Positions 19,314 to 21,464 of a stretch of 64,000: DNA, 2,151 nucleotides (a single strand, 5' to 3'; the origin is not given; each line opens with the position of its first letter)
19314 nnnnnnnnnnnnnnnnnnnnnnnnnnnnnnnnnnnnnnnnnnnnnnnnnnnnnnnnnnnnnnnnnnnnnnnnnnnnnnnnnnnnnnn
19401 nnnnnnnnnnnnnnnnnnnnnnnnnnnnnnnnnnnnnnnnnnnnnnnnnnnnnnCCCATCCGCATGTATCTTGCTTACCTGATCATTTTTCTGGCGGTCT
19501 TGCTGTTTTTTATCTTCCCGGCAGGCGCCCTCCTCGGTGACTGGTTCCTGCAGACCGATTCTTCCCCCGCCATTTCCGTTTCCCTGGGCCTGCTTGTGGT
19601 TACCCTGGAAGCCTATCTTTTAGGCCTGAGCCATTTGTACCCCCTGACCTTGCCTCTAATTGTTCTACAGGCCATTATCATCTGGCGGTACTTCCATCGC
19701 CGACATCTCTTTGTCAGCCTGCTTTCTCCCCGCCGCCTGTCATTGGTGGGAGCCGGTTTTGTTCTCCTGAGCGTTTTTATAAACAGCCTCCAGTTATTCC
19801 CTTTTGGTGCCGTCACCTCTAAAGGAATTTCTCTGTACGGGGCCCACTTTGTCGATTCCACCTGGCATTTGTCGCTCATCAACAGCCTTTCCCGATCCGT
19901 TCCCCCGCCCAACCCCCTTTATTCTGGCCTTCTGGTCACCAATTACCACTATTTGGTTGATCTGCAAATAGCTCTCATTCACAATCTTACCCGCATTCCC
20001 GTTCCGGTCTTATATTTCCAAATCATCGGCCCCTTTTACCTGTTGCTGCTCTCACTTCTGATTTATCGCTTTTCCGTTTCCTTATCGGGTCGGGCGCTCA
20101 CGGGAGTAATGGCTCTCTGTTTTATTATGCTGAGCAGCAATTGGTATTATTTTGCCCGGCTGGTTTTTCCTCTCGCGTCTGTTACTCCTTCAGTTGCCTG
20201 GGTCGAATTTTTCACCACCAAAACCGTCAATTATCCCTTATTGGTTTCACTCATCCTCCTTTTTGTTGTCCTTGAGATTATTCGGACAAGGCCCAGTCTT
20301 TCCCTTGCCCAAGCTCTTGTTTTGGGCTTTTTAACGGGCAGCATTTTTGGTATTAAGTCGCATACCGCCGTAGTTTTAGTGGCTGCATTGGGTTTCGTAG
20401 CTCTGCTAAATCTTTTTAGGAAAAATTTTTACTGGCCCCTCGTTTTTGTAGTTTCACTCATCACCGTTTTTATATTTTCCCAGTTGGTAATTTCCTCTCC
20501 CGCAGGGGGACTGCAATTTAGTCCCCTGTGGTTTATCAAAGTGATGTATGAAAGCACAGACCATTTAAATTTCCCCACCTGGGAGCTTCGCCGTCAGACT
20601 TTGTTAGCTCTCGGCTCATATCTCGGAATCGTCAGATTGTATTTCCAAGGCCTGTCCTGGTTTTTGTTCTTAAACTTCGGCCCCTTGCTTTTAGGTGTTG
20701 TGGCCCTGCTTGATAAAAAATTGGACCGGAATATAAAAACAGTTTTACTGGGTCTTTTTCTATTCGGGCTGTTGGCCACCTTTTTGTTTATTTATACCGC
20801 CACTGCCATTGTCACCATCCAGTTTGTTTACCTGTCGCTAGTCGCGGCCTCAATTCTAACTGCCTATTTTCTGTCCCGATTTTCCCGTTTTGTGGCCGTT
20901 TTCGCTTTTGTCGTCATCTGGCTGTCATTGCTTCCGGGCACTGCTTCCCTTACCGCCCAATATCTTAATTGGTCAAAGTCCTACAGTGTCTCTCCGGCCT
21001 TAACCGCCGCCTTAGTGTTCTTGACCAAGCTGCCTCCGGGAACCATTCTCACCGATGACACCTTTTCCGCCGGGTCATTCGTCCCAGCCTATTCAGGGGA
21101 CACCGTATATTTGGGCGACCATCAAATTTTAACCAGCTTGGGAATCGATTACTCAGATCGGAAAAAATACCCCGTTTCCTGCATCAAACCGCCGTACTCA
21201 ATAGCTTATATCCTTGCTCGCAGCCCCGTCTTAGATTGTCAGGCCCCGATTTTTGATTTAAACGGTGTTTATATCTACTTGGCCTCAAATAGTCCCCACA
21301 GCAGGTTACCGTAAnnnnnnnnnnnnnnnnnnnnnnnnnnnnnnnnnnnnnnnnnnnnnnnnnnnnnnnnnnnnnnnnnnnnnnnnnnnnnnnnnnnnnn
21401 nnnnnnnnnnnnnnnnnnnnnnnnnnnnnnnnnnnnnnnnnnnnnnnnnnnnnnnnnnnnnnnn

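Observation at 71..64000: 64 kb single-strand super-locus dedicated to glycan or protein glycosylation with about 16 GT-C-like membrane transferases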

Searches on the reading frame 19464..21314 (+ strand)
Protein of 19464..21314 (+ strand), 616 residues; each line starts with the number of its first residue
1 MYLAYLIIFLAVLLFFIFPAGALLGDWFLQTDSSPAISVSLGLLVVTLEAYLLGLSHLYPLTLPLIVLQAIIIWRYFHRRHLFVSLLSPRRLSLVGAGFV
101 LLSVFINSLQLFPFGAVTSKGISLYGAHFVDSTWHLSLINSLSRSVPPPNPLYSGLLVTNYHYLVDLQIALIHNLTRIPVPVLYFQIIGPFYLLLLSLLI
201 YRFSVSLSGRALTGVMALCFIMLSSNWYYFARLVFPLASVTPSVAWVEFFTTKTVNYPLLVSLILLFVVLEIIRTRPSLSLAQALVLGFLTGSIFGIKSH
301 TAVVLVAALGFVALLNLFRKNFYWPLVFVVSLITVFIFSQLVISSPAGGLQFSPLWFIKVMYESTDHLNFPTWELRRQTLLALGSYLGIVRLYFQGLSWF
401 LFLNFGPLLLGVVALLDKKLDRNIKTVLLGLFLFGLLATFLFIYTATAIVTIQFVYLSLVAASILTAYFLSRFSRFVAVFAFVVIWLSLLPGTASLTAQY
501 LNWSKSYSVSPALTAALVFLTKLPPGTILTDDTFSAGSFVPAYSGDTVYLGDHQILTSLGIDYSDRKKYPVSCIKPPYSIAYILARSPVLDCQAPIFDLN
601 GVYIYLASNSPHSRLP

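Call 4: search_protein_families(library=pfam, proteins=[window:19464-21314:+], max_evalue=0.01)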
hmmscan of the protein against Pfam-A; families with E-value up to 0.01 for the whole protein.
window:19464-21314:+ (616 aa): 0 families

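Call 19: search_protein_families(library=ncbifam, proteins=[window:19464-21314:+], max_evalue=1)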
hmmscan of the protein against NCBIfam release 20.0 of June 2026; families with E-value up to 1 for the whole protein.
window:19464-21314:+ (616 aa): 0 families

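Call 22: search_solved_structures(query=window:19464-21314:+, max_evalue=10)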
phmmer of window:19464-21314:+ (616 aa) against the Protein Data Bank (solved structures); distinct sequences matched with E-value up to 10: 0.

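Call 27: search_protein_families(library=pfam, proteins=[window:19464-21314:+], max_evalue=10)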
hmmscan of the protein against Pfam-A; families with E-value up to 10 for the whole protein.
window:19464-21314:+ (616 aa): 0 families

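Call 37: find_homologous_proteins(query=window:19464-21314:+)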
Query window:19464-21314:+ (616 aa): 25 proteins with E <= 0.001 among 8000 candidates.
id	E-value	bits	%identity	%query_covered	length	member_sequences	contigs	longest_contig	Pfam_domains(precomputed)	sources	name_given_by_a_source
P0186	0.0e+0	1311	100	100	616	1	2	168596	-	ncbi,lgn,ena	-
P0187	2.9e-161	557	49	96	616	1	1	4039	-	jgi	jgi:hypothetical protein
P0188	1.0e-152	528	47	97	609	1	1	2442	-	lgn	-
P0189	5.0e-137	477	43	95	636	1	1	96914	-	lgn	-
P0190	4.5e-132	460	42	97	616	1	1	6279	-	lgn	-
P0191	1.4e-130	455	42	97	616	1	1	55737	-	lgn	-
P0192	1.7e-128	448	42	96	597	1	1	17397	-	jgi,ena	-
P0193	1.7e-127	445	42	95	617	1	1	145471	-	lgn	-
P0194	2.3e-122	428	42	98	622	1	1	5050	-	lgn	-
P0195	3.8e-119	418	43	88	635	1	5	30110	-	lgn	-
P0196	1.3e-116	409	40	97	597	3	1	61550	-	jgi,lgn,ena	-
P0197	1.5e-114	402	41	99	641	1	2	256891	-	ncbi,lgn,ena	ncbi:MAG: hypothetical protein AAB414_02615 [Patescibacteria group bacterium]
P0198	1.7e-114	402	41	92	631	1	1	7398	-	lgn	-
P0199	6.5e-113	397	40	98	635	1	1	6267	-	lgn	-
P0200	1.2e-112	396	41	86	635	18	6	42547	-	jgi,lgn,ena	-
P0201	3.6e-112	395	41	94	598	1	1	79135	-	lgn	-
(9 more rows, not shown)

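Call 42: find_encoding_contigs(protein=P0201, flank=10000, max_places=2)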
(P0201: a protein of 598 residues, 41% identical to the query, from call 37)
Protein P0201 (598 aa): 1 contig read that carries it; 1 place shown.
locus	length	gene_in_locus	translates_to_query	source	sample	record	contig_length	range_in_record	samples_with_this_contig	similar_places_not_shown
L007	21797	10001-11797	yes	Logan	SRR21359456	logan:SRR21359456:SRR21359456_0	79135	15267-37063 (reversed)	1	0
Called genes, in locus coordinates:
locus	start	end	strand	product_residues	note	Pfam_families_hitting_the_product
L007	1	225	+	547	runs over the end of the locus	PF10131:PTPS_related (weak)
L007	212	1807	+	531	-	PF02366:PMT (weak)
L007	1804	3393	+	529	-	PF13231:PMT_2 (weak)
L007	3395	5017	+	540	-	PF13231:PMT_2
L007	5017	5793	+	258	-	PF00535:Glycos_transf_2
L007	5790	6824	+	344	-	PF13439:Glyco_transf_4 (weak), PF00534:Glycos_transf_1, PF13692:Glyco_trans_1_4, PF20706:GT4-conflict (weak), PF13524:Glyco_trans_1_2 (faint)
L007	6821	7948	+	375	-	-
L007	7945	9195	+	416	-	PF01943:Polysacc_synt, PF13440:Polysacc_synt_3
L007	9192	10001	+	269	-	PF00535:Glycos_transf_2, PF13641:Glyco_tranf_2_3 (faint)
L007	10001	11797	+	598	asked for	-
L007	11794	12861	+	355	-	PF13439:Glyco_transf_4 (weak), PF20706:GT4-conflict, PF00534:Glycos_transf_1, PF13692:Glyco_trans_1_4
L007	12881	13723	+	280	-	PF13641:Glyco_tranf_2_3, PF00535:Glycos_transf_2, PF10111:Glyco_tranf_2_2 (weak), PF13632:Glyco_trans_2_3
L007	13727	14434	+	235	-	PF07021:MetW (weak), PF13489:Methyltransf_23, PF13847:Methyltransf_31 (weak), PF08241:Methyltransf_11, PF08242:Methyltransf_12, PF13649:Methyltransf_25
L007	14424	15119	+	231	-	PF01209:Ubie_methyltran, PF13489:Methyltransf_23, PF07021:MetW, PF08241:Methyltransf_11, PF08242:Methyltransf_12, PF13649:Methyltransf_25, PF13847:Methyltransf_31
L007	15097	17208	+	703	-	-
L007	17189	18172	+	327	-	-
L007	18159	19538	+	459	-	-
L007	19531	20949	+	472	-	-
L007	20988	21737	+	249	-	PF01209:Ubie_methyltran, PF03141:Methyltransf_29, PF05175:MTS (weak), PF13489:Methyltransf_23, PF08241:Methyltransf_11, PF08242:Methyltransf_12, PF13649:Methyltransf_25, PF13847:Methyltransf_31, +2 more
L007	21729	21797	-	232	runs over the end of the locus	PF00535:Glycos_transf_2, PF10111:Glyco_tranf_2_2 (weak), PF13641:Glyco_tranf_2_3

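Call 49: predict_structure(alignment_id=A3)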
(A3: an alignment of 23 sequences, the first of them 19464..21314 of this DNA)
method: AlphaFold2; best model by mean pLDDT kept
length: 616 residues; sequences in the alignment: 23
mean_pLDDT: 91.5   pTM: 0.93
mean pLDDT of the five models: 91.5, 90.8, 90.6, 90.5, 90.1
residues with pLDDT >= 90: 479; 70-90: 114; 50-70: 20; < 50: 3
segments of 3 or more residues with pLDDT < 50: 614-616
pLDDT, mean of each block of 10 residues (from residue 1): 94 96 92 88 98 96 97 93 72 92 96 91 81 94 95 90 95 96 94 98 96 98 93 90 85 93 98 92 97 96 97 92 96 94 67 92 91 95 96 95 95 95 96 96 81 95 98 97 96 91 90 96 93 87 94 87 85 74 89 87 84 49
secondary structure, 60 per line:
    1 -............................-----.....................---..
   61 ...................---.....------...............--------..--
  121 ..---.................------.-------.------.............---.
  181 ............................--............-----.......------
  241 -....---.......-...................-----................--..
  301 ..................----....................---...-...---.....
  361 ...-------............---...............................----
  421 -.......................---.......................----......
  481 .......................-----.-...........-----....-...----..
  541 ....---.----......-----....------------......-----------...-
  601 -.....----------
elements in order: H2-29 H35-55 H59-79 H83-87 H94-108 H126-142 H164-176 H180-208 H211-222 H228-234 H242-245 H249-255 H257-275 H281-296 H299-318 H323-342 E350-352 H356-363 H371-382 H386-416 H422-441 E442-444 H448-470 H475-503 H511-521 E527-530 H539-544 H553-558 H564-567 E580-585 E597-599 E602-606

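Call 57: fold_search(model_id=the predicted structure, library=pdb)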
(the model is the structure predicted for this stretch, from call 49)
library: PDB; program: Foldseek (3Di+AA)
matches with E <= 10: 256; with E <= 0.001: 19
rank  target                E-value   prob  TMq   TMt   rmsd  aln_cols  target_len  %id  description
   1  9n9j_I                3.8e-06  1.00  0.43  0.39  14.5       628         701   11  Structure of a GRP94 folding intermediate engaged with a CCDC134- and FKBP11-bound secretory translocon (released 2025-11-19)
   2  6s7t_A                6.7e-06  1.00  0.42  0.38  13.5       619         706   12  Cryo-EM structure of human oligosaccharyltransferase complex OST-B (released 2019-12-18)
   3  8b6l_I                7.0e-06  1.00  0.43  0.39  14.3       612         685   12  Subtomogram average of the human Sec61-TRAP-OSTA-translocon (released 2022-12-07)
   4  8agc_A                1.0e-05  1.00  0.41  0.37  14.3       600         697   12  Structure of yeast oligosaccharylransferase complex with lipid-linked oligosaccharide and non-acceptor peptide bound (released 2022-12-07)
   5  8pn9_A                1.5e-05  1.00  0.43  0.41  14.3       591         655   11  Structure of human oligosaccharyltransferase OST-A complex bound to NGI-1 (released 2024-05-08)
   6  8age_A                1.6e-05  1.00  0.42  0.41  12.7       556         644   12  Structure of yeast oligosaccharylransferase complex with acceptor peptide bound (released 2022-12-07)
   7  6ftg_5                1.8e-05  1.00  0.40  0.39  14.1       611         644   11  Subtomogram average of OST-containing ribosome-translocon complexes from canine rough microsomal membranes (released 2018-03-21)
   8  6c26_A                3.1e-05  1.00  0.43  0.41  13.2       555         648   11  The Cryo-EM structure of a eukaryotic oligosaccharyl transferase complex (released 2018-01-31)
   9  6ezn_F                3.4e-05  1.00  0.41  0.40  12.9       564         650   11  Cryo-EM structure of the yeast oligosaccharyltransferase (OST) complex (released 2018-01-17)
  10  7oci_F                3.9e-05  1.00  0.42  0.41  12.5       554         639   12  Cryo-EM structure of yeast Ost6p containing oligosaccharyltransferase complex (released 2022-02-16)
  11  6s7o_A                6.1e-05  1.00  0.44  0.42  14.0       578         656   11  Cryo-EM structure of human oligosaccharyltransferase complex OST-A (released 2019-12-18)
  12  8agb_A                6.9e-05  1.00  0.42  0.41  12.5       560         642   12  Structure of yeast oligosaccharylransferase complex with lipid-linked oligosaccharide bound (released 2022-12-07)
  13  7e9s_A                7.2e-05  1.00  0.39  0.29  14.2       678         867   11  Archaeal oligosaccharyltransferase AglB from Archaeoglobus fulgidus in complex with an inhibitory peptide and a dolich (released 2021-09-08)
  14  3wak                  1.0e-04  1.00  0.43  0.32  13.5       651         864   13  Crystal structure of the Archaeoglobus fulgidus oligosaccharyltransferase (O29867_ARCFU) in the apo form (released 2013-10-30)
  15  3rce_A                5.2e-04  1.00  0.41  0.38  14.3       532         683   11  Bacterial oligosaccharyltransferase PglB (released 2011-06-15)
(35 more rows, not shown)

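Call 78: find_encoding_contigs(protein=P0193, flank=10000, max_places=1)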
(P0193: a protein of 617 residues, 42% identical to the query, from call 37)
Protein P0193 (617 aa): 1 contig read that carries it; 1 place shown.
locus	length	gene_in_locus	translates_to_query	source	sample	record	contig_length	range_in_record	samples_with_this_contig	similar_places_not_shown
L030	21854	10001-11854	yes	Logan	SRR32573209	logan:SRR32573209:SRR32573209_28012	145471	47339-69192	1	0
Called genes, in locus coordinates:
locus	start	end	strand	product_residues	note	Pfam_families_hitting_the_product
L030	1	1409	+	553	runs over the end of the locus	PF10131:PTPS_related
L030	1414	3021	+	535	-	PF13231:PMT_2 (weak)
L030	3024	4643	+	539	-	-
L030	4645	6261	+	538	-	PF02366:PMT, PF13231:PMT_2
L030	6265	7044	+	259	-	PF00535:Glycos_transf_2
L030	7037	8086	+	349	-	PF13439:Glyco_transf_4 (weak), PF00534:Glycos_transf_1, PF13692:Glyco_trans_1_4, PF20706:GT4-conflict (weak)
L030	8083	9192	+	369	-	-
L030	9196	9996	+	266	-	PF00535:Glycos_transf_2, PF13641:Glyco_tranf_2_3 (weak)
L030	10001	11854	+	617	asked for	-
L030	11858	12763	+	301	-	PF13489:Methyltransf_23, PF07021:MetW (weak), PF13847:Methyltransf_31, PF08241:Methyltransf_11, PF08242:Methyltransf_12, PF13649:Methyltransf_25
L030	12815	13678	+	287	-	PF01073:3Beta_HSD (faint), PF01370:Epimerase, PF04321:RmlD_sub_bind, PF07993:NAD_binding_4 (faint), PF16363:GDP_Man_Dehyd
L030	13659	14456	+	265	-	PF13292:DXP_synthase_N, PF00456:Transketolase_N, PF02775:TPP_enzyme_C (weak)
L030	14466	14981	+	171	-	PF02779:Transket_pyr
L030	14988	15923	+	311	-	PF00535:Glycos_transf_2, PF10111:Glyco_tranf_2_2 (weak)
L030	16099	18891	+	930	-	-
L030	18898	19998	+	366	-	PF13439:Glyco_transf_4 (weak), PF20706:GT4-conflict (weak), PF00534:Glycos_transf_1, PF13692:Glyco_trans_1_4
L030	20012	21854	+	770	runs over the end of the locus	-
